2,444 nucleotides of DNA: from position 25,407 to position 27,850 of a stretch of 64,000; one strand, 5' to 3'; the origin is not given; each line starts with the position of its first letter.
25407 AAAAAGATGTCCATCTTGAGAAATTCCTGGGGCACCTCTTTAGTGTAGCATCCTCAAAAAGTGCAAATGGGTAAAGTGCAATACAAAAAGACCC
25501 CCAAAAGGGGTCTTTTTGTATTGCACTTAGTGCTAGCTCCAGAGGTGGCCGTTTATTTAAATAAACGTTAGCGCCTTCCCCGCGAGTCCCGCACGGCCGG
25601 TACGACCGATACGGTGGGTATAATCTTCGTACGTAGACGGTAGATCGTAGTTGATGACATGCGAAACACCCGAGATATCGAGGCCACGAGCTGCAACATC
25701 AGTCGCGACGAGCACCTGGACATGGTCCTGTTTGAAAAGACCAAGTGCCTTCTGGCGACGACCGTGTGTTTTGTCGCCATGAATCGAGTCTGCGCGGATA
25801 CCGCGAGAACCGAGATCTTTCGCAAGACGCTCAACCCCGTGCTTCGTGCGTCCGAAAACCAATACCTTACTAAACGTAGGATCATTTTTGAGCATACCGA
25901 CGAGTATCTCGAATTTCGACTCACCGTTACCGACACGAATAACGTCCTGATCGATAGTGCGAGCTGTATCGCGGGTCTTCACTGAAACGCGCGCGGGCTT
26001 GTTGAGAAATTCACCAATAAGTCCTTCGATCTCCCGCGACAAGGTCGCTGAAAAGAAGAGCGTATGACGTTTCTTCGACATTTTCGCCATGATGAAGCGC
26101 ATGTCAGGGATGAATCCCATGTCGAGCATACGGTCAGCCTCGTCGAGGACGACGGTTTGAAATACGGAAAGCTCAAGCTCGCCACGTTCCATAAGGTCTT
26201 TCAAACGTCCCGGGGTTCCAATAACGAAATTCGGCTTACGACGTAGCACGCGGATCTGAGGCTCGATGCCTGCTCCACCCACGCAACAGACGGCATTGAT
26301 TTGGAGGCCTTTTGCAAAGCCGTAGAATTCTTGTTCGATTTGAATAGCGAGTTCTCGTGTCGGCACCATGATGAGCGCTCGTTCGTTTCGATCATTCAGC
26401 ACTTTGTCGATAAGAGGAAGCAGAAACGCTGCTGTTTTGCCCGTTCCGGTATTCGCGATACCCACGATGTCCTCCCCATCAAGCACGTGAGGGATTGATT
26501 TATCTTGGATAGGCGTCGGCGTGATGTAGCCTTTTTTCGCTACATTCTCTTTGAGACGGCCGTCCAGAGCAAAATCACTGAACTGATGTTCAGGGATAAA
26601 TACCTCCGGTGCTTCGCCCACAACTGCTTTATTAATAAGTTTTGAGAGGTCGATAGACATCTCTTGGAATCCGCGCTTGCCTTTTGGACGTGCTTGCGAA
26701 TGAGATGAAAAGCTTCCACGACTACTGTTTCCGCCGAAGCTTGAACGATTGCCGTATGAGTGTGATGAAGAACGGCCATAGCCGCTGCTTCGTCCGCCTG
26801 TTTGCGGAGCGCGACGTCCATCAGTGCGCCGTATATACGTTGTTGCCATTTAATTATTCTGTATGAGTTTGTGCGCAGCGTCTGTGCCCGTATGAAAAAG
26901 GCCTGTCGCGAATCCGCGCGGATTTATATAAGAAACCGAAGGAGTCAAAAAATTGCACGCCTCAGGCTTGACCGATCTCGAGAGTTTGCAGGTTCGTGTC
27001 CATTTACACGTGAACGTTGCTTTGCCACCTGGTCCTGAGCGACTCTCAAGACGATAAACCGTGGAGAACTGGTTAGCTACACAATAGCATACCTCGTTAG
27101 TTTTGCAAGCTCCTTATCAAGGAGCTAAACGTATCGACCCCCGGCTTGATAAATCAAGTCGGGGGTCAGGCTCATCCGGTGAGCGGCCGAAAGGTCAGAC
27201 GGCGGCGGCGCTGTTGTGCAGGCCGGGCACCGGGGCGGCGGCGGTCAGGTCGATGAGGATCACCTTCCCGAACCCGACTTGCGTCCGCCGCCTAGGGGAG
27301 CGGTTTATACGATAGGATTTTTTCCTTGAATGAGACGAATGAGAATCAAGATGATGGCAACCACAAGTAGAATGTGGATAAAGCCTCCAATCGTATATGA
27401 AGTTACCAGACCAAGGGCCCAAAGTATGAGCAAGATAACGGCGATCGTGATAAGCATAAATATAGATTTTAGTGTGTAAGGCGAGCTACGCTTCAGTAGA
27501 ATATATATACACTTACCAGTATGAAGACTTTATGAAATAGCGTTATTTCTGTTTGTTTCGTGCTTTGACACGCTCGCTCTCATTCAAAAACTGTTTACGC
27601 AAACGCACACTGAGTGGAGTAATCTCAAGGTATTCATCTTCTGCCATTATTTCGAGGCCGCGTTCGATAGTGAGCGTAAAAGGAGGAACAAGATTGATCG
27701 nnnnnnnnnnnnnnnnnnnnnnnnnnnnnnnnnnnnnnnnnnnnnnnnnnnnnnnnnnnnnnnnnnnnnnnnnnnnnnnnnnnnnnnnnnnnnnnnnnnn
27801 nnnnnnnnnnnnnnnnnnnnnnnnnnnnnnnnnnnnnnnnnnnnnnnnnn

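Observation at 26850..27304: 455-bp GC-rich, hairpin-dense leader upstream of the DEAD-box helicase gene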

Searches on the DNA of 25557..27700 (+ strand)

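Call 6: search_rna_families(source=window, start=26600, end=27700, threshold=evalue, max_evalue=10, show_alignments=3)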
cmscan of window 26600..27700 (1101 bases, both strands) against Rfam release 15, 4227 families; matches with E-value up to 10: 5.
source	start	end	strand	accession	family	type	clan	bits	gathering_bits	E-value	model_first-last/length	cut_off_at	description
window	27226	27302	+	RF00671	mir-138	Gene; miRNA;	-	27.1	50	0.0027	1-78/78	no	mir-138 microRNA precursor family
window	27199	27258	-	RF01668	P10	Gene; sRNA;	-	15.5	37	1.2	1-72/72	no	Pseudomonas sRNA P10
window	26750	26825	-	RF02621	BSnc120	Gene; sRNA;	-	15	114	5.9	1-88/88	no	Brucella sRNA 120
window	27329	27477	+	RF02124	JPX_1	Gene; lncRNA;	-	14.1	55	8.8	1-135/135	no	JPX transcript, XIST activator conserved region 1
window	26774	26901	-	RF00625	P11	Gene;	-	12.6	70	5.2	1-139/139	no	Pseudomonas sRNA P11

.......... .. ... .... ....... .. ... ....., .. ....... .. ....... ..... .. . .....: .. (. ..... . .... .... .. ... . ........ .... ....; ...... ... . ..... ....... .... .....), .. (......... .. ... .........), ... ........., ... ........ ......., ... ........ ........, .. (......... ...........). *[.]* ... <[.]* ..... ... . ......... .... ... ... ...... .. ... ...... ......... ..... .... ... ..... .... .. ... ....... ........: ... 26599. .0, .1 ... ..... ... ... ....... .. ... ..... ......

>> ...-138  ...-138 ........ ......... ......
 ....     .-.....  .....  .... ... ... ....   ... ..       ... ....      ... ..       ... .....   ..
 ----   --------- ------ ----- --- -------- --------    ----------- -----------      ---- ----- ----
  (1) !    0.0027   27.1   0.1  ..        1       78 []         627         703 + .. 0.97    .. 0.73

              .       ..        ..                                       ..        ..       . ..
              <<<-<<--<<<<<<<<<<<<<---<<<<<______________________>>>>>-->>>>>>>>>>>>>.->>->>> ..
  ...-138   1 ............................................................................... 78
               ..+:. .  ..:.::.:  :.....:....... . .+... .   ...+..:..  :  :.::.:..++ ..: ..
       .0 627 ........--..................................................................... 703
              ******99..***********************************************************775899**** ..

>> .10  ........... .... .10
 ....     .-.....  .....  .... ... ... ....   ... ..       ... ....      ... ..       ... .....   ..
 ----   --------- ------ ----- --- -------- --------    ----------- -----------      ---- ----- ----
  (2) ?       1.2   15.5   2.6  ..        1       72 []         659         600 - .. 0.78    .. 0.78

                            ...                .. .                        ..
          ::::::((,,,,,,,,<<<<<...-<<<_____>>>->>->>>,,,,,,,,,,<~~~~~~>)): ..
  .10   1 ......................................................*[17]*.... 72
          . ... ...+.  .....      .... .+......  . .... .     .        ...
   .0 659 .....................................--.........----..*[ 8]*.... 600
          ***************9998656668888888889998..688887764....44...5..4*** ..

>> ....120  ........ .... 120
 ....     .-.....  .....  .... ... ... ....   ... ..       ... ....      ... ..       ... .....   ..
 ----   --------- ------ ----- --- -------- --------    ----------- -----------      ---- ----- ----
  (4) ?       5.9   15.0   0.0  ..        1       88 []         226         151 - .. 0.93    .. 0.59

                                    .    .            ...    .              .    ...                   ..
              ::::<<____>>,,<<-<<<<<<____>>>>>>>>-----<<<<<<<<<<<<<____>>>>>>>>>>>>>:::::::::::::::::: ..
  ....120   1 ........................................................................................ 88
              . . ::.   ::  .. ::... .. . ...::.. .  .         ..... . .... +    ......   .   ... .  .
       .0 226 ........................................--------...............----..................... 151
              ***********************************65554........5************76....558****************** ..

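Call 18: search_dna_similar(query=window:27100-27310:+, collection=phages, mode=distant)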
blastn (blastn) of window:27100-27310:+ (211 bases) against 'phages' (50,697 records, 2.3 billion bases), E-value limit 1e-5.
No match.

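Call 29: search_dna_similar(query=window:27113-27304:-, collection=plasmids, mode=distant, max_evalue=0.01)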
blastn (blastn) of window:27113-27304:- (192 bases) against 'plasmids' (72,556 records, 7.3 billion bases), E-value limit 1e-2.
Records with a match: 1; places in all: 1; records where one place covers at least 80% of the query: 0.
Best place of each record, by identity: 80-90% 1.
By first word of the organism name: Nonomuraea 1.
By predicted mobility (MOB-suite, as given by PLSDB): non-mobilizable 1.
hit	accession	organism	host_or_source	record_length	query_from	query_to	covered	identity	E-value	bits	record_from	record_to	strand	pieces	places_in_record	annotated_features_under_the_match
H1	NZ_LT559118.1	Nonomuraea gerenzanensis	-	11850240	65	105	21%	85.4%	4e-3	48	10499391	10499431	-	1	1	none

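Call 56: build_rna_model(alignment_id=A4, structure=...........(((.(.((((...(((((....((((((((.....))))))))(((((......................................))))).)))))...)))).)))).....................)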
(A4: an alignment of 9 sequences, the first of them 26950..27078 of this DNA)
Model R1 built from alignment A4 (9 sequences, 141 columns); structure: as given.
model positions 125; base pairs 26; branch points 1; effective number of sequences 1.98; information 0.59 bits per position. Calibrated on 0.2 Mb of random sequence (short: E-values are rough).
structure used (alignment columns):
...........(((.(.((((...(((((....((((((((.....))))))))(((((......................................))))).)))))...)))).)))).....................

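Call 57: search_with_rna_model(model_id=R1, sources=[window, L001, L002, L003, L004, L005, L006, L007, L008, L009, L010, L011, L012, L013, L014, L015, L016, L017, L021, L022, L023, L024, L026, L027, L028, L029, L030, L031, L033, L034, L035, L037, L038, L042], max_evalue=1, make_alignment=true)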
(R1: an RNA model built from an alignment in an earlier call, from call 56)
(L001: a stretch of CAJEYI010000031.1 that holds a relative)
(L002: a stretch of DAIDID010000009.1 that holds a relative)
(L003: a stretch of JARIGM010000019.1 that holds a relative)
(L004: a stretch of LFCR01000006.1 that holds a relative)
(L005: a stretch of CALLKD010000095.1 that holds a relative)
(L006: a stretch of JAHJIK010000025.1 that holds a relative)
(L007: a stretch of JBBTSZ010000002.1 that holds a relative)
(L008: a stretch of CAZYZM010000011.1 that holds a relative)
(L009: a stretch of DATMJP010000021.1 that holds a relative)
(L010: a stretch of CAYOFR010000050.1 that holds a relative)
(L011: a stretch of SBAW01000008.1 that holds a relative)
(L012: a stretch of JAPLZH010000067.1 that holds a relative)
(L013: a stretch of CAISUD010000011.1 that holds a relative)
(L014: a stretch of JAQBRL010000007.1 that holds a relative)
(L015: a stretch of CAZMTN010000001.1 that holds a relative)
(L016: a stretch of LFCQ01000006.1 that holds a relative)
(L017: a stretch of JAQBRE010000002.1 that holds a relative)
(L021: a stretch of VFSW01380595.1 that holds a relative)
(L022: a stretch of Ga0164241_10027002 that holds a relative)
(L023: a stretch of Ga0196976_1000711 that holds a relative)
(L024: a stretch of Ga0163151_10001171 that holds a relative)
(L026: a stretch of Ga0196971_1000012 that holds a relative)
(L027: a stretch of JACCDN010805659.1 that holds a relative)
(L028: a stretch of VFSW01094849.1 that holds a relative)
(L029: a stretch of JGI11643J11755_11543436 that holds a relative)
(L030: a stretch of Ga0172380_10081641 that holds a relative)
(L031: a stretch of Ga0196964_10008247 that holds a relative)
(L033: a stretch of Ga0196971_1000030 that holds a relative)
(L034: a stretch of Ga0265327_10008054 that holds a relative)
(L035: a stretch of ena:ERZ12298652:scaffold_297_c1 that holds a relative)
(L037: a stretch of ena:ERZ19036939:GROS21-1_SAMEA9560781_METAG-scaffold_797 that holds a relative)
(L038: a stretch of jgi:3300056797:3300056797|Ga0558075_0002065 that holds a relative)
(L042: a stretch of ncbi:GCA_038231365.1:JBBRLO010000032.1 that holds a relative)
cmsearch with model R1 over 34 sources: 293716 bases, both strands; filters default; matches with E-value up to 1: 27.
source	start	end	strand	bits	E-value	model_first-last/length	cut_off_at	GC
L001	3727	3851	+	132.5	7.8e-36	1-125/125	no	0.47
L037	2263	2379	+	124.6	1.6e-33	1-125/125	no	0.5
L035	2266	2385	+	122.7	5.9e-33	1-125/125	no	0.49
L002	2788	2917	+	120.8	2.1e-32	1-125/125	no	0.5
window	26956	27079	-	120.3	3e-32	1-125/125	no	0.52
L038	2304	2427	+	119.2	6.4e-32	1-125/125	no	0.48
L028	904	1006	+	107.4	1.8e-28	1-125/125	no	0.53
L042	835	948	+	104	1.8e-27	1-125/125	no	0.51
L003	3806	3925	+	89.2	4e-23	1-125/125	no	0.57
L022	4140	4251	-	52.4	2.3e-12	1-125/125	no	0.49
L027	1743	1852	-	46.4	1.3e-10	1-125/125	no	0.46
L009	1122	1239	+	46.4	1.3e-10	1-125/125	no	0.45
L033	1070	1183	+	42.3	2e-09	1-125/125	no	0.46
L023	438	552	+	39.7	1.2e-08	1-125/125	no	0.48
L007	3594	3706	+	36.4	1.1e-07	1-125/125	no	0.44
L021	1135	1241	+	36.1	1.4e-07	1-125/125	no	0.47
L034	6179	6291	-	34.9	3e-07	1-125/125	no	0.46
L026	8241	8354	+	34.4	4.5e-07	1-125/125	no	0.47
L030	1494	1606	-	31.5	3.1e-06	1-125/125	no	0.49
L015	3847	3954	+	29.9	9.3e-06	1-125/125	no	0.48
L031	2993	3103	-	29.6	1.1e-05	1-125/125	no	0.53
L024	163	273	-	26.6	8.6e-05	1-125/125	no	0.5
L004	3843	3934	+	24.3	0.00039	14-104/125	no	0.43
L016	3845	3934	+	24.1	0.00046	14-104/125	no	0.46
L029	512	601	-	23.8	0.00057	14-104/125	no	0.46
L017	3835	3953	+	23.7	0.00059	1-125/125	no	0.45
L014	3565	3686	+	22.1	0.0017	1-125/125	no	0.51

Alignment A5: 27 matches aligned to the model, 173 columns, each read 5' to 3' on its own strand. Consensus structure (alignment columns), stored with it:
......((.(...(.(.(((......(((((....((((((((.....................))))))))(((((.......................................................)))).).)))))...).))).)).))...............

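Call 70: build_rna_model(alignment_id=A5)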
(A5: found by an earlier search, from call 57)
Model R2 built from alignment A5 (27 sequences, 173 columns); structure: stored with the alignment.
model positions 111; base pairs 26; branch points 1; effective number of sequences 3.58; information 0.59 bits per position. Calibrated on 0.2 Mb of random sequence (short: E-values are rough).
structure used (alignment columns):
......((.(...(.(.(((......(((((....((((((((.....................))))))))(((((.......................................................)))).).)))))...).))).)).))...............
